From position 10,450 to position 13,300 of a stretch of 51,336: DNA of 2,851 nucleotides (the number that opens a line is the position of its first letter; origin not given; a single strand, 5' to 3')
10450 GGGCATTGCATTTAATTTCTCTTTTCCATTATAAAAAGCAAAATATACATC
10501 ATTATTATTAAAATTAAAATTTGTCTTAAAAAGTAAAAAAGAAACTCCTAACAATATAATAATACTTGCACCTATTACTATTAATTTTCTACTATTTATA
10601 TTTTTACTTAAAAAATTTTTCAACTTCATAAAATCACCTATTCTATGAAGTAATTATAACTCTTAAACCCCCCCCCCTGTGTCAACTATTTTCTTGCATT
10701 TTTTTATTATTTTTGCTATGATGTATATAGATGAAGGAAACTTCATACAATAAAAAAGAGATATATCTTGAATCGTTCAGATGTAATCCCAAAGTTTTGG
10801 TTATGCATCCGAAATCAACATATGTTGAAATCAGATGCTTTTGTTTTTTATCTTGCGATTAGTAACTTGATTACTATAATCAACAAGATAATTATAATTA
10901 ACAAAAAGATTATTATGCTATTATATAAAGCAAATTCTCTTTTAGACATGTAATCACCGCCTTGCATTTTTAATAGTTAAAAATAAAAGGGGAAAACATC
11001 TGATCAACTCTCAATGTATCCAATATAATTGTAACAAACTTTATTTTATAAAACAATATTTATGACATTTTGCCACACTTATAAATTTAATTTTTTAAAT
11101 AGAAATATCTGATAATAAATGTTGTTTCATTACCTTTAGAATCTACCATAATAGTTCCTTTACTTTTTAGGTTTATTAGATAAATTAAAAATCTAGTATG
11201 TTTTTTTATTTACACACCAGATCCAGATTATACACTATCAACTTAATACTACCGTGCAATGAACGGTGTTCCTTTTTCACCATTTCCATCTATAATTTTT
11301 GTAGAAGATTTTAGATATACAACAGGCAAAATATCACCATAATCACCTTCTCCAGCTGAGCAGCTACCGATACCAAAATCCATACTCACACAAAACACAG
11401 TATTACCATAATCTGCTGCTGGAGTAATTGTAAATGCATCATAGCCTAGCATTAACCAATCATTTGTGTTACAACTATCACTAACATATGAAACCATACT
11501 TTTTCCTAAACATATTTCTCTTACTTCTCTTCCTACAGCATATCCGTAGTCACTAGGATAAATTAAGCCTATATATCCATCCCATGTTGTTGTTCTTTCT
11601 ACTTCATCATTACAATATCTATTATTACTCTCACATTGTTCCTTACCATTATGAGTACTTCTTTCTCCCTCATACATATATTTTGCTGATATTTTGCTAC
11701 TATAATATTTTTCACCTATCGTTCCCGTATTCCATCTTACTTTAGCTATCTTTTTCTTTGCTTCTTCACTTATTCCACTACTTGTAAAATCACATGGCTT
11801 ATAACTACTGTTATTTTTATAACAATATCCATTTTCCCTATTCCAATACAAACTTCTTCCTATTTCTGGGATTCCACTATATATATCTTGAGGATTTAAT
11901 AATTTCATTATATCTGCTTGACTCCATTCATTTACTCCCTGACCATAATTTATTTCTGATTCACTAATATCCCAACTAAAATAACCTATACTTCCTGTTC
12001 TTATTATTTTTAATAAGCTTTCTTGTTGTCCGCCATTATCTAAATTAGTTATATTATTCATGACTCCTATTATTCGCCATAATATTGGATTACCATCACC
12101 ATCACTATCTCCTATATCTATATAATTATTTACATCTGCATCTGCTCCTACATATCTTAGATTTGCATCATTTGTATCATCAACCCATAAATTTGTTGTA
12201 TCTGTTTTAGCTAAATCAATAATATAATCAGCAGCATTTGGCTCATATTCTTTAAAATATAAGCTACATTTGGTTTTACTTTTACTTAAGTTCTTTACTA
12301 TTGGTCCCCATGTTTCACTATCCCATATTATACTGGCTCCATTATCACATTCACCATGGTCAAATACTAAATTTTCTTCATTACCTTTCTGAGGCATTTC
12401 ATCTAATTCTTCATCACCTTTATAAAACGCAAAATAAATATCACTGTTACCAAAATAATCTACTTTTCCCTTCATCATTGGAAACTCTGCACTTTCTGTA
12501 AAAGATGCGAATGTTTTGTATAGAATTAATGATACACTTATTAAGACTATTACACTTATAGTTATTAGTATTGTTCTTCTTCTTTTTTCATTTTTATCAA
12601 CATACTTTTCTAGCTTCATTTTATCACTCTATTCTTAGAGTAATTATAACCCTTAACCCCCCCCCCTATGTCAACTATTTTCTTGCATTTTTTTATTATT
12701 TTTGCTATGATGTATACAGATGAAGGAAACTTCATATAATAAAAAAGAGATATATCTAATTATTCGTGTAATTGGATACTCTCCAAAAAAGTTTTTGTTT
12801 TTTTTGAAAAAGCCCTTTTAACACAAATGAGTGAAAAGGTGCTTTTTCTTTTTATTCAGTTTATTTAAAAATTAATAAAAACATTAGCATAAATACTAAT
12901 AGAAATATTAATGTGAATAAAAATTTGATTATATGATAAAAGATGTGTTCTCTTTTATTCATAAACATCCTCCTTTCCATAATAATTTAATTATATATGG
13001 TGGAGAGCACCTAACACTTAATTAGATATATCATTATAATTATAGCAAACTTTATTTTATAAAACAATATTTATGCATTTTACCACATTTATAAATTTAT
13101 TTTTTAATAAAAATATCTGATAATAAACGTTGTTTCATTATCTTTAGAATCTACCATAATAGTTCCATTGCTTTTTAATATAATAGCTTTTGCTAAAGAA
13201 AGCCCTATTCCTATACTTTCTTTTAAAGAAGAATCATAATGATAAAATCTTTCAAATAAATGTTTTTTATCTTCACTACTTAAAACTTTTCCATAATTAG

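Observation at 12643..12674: Switch promoter P2 (G10, 20-nt spacer), second back-to-back arrangement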

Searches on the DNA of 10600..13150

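Call 65: search_rna_families(source=window, start=10600, end=13150, threshold=evalue, max_evalue=1)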
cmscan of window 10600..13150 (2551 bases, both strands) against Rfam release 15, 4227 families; matches with E-value up to 1: 0.
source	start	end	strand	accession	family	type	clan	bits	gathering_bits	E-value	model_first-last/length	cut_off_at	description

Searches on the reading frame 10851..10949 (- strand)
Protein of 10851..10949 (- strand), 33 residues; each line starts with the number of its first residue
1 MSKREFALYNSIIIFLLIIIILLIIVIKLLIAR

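Call 66: search_protein_families(library=pfam, proteins=[window:10851-10949:-], max_evalue=1)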
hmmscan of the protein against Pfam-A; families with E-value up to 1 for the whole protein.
seq(33 aa): 0 families
